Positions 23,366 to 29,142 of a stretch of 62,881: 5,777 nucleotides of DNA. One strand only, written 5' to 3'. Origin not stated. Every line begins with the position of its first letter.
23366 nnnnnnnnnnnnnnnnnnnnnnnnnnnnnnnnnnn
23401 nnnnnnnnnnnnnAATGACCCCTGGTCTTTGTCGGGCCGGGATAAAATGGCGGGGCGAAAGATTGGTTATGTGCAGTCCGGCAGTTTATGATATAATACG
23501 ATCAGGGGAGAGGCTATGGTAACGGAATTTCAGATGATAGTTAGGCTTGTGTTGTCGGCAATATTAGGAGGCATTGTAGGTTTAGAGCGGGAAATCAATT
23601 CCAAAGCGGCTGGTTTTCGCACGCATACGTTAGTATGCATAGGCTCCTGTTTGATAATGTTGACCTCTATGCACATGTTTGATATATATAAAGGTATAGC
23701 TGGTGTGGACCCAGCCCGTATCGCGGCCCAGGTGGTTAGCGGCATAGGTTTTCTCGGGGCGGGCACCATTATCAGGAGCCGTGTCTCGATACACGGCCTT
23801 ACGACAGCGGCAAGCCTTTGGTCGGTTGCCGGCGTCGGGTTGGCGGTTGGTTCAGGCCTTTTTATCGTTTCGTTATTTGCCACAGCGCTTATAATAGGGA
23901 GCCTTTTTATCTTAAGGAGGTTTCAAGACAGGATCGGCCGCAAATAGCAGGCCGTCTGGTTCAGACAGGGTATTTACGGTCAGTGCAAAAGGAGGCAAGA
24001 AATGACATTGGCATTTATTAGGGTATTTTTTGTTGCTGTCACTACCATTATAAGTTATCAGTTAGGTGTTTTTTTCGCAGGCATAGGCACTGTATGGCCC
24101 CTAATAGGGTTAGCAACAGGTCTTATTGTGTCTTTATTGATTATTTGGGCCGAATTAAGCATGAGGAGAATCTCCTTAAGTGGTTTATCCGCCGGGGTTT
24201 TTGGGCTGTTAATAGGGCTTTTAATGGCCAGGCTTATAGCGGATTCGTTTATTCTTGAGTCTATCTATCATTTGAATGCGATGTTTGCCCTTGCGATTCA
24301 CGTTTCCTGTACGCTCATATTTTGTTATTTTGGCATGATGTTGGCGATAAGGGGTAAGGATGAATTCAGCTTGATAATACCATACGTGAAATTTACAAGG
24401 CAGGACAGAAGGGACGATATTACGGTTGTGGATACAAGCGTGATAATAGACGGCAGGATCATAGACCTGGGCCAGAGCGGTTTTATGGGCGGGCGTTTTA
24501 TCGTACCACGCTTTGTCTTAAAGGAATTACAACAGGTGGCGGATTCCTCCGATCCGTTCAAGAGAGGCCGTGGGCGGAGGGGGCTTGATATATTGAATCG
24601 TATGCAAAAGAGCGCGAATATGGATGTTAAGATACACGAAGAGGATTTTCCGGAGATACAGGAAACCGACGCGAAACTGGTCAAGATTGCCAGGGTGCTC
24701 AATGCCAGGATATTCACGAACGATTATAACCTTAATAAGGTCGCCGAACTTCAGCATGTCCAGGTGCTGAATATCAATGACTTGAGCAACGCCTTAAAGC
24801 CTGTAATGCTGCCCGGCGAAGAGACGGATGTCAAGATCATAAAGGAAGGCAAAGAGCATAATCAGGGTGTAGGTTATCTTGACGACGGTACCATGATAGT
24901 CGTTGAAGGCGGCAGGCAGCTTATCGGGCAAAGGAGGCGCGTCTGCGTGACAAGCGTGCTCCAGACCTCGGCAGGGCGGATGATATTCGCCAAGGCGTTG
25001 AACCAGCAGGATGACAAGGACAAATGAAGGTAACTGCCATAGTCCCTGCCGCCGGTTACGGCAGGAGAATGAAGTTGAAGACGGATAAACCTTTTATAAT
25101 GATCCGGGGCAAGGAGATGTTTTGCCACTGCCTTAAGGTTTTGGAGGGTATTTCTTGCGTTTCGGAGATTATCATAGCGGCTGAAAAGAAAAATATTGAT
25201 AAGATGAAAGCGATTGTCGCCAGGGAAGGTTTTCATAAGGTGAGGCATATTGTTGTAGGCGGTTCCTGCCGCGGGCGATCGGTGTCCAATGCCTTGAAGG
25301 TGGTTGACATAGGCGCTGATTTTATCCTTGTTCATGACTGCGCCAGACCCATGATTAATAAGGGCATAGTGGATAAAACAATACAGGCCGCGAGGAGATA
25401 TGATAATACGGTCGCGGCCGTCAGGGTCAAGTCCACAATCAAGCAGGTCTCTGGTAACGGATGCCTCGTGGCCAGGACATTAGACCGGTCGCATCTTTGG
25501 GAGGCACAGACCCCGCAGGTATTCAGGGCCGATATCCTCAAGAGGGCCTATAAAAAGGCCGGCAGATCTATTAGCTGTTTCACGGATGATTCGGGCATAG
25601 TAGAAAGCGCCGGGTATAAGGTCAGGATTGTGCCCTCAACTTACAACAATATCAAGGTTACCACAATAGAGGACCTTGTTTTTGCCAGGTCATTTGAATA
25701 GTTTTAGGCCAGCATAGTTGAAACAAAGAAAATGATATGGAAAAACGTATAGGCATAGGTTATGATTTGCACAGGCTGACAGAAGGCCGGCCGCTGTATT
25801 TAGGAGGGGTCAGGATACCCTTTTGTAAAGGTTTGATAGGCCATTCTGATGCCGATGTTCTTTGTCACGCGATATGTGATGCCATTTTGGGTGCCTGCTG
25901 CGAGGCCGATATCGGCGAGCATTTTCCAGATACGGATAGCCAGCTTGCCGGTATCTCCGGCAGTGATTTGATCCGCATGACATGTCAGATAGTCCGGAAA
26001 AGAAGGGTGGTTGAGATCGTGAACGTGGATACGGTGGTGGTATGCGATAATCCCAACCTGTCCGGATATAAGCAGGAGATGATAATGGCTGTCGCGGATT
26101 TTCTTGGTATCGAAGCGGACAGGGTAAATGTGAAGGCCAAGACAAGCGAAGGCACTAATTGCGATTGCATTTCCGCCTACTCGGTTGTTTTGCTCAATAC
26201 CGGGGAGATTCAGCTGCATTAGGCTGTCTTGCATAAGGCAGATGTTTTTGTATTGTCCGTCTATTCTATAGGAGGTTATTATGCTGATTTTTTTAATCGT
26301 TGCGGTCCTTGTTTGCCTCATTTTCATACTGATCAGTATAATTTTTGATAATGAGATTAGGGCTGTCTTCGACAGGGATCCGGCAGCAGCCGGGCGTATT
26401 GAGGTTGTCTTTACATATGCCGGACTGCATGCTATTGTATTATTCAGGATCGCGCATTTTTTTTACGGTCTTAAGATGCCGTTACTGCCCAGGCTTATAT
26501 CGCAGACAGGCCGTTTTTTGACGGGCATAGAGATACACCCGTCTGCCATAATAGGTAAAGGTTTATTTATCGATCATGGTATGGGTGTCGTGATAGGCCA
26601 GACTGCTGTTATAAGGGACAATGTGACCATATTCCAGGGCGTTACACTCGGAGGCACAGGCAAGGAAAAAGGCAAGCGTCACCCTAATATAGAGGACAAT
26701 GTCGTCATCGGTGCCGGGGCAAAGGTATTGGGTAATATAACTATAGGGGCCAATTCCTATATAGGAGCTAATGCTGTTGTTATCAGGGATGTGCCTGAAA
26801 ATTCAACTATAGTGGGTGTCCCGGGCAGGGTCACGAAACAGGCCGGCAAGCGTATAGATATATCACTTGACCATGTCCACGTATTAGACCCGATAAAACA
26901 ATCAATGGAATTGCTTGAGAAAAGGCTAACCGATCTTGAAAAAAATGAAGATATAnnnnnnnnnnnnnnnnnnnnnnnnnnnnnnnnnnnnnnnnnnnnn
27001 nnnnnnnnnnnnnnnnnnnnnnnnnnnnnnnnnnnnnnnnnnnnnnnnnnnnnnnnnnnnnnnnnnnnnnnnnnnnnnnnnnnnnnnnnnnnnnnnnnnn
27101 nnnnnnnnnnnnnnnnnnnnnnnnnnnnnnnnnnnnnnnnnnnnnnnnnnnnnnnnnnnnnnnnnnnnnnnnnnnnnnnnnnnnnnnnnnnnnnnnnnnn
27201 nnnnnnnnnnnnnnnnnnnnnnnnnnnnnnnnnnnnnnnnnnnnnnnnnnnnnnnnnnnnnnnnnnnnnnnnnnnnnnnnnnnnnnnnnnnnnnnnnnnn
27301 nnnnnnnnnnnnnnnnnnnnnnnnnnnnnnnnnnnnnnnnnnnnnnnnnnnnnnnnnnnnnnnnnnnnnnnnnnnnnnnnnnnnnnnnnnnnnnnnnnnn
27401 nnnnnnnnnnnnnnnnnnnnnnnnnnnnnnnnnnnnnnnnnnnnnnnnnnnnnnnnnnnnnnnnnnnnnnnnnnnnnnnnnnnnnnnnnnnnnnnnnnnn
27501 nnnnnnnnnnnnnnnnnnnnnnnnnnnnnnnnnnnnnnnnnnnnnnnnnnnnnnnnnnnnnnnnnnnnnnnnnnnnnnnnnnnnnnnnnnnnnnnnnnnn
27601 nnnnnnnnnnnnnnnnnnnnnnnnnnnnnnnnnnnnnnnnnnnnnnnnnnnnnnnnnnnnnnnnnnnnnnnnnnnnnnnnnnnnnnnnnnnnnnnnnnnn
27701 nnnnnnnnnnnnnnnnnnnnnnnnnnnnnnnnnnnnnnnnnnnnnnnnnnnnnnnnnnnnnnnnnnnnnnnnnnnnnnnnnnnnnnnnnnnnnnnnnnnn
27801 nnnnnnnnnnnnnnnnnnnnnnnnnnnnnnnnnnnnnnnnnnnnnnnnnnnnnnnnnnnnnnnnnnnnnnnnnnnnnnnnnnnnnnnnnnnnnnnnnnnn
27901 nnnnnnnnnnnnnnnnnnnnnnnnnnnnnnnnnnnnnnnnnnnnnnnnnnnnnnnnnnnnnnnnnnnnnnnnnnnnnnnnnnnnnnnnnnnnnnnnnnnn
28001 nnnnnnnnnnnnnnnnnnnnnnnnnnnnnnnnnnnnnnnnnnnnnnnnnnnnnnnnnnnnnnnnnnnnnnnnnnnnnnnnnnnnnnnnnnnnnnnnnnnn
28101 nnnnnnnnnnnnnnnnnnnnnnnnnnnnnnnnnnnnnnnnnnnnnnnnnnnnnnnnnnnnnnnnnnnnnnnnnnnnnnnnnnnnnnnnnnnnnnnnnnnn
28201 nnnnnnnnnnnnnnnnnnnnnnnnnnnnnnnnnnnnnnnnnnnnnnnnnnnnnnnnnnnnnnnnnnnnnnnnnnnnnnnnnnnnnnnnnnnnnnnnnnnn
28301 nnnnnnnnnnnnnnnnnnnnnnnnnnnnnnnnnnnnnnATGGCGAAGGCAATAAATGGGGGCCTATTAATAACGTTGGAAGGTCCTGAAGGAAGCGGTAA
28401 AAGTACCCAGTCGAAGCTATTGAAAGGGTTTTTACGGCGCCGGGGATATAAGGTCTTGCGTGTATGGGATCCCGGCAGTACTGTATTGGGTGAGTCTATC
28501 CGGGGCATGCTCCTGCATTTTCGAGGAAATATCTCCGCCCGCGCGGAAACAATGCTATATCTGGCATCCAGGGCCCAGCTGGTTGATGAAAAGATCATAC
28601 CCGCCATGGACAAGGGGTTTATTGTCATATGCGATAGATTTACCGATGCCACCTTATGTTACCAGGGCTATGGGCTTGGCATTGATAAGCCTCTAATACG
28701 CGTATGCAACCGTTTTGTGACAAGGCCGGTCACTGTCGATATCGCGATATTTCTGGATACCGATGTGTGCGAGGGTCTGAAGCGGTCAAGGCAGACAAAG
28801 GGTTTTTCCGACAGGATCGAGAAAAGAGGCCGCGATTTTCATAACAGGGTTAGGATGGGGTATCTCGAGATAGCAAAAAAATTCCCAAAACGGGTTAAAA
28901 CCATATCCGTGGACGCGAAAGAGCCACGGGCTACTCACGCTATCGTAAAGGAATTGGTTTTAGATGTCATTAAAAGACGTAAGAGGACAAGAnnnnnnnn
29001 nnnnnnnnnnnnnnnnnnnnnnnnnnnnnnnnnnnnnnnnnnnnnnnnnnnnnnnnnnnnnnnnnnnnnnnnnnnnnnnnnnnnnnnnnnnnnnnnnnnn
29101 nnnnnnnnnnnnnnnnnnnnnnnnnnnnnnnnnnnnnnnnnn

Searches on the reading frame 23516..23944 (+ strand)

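Call 9: search_protein_families(library=pfam, max_evalue=0.01, proteins=[window:23516-23944:+])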
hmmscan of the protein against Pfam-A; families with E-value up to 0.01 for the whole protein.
window:23516-23944:+ (143 aa): 1 family
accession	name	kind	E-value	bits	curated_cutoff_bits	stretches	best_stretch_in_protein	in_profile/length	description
PF02308.21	MgtC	-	5.5e-40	136.9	31.4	1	11-137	1-119/121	MgtC family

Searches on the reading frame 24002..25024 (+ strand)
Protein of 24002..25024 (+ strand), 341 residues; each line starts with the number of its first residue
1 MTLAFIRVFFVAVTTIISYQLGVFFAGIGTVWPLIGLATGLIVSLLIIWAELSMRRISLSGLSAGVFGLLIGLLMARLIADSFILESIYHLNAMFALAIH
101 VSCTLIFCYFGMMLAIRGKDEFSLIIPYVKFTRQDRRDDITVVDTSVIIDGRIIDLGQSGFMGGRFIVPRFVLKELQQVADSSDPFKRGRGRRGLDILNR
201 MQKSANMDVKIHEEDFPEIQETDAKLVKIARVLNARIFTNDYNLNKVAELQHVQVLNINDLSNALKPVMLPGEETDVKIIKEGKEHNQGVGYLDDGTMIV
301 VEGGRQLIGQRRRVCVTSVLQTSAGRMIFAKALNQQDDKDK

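Call 9: search_protein_families(library=pfam, max_evalue=0.01, proteins=[window:24002-25024:+])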
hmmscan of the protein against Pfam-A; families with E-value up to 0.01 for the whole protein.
window:24002-25024:+ (341 aa): 4 families
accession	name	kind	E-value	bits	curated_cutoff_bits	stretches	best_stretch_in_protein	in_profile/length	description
PF01938.26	TRAM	-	0.00017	21.8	21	1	271-323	4-55/61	TRAM domain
PF01850.27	PIN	-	0.00018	22.5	23.6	1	142-249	2-119/120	PIN domain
PF13638.12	PIN_4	-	0.003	18.3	21.9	1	142-257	2-130/132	PIN domain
PF18477.7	PIN_9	-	0.0072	17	26.3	0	165-256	30-111/116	PIN like domain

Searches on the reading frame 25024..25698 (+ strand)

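Call 9: search_protein_families(library=pfam, max_evalue=0.01, proteins=[window:25024-25698:+])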
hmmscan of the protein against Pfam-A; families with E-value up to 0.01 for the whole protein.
window:25024-25698:+ (225 aa): 2 families
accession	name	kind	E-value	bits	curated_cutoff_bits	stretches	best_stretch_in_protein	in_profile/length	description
PF01128.25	IspD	-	6.1e-59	199.9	27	1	3-222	1-216/221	2-C-methyl-D-erythritol 4-phosphate cytidylyltransferase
PF12804.13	NTP_transf_3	-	2.5e-13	50.9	27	1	5-143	1-131/160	MobA-like NTP transferase domain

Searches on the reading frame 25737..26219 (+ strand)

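Call 55: search_protein_families(library=pfam, max_evalue=0.0001, proteins=[window:25737-26219:+])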
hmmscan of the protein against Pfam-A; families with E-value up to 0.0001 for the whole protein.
window:25737-26219:+ (161 aa): 1 family
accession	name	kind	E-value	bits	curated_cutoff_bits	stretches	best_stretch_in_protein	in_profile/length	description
PF02542.21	YgbB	-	8.6e-53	179.3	26.7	1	4-153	2-154/155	YgbB family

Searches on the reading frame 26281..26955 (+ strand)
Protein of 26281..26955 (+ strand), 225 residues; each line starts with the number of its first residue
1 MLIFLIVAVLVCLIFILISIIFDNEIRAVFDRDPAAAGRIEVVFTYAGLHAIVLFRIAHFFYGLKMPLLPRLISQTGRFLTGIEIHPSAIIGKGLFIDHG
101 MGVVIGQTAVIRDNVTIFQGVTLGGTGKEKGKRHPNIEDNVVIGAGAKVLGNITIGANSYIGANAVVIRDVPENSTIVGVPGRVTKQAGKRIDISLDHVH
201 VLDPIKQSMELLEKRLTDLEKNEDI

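Call 55: search_protein_families(library=pfam, max_evalue=0.0001, proteins=[window:26281-26955:+])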
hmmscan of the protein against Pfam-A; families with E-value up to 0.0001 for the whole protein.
window:26281-26955:+ (225 aa): 1 family
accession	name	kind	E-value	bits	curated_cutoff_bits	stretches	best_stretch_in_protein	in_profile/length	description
PF00132.30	Hexapep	-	9.3e-12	44.6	27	1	134-168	1-35/36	Bacterial transferase hexapeptide (six repeats)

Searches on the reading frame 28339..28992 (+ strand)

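Call 55: search_protein_families(library=pfam, max_evalue=0.0001, proteins=[window:28339-28992:+])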
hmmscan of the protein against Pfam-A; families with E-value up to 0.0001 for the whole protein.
window:28339-28992:+ (218 aa): 1 family
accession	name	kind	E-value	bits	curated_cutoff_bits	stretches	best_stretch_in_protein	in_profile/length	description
PF02223.23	Thymidylate_kin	-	2.2e-41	142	27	1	13-194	1-177/185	Thymidylate kinase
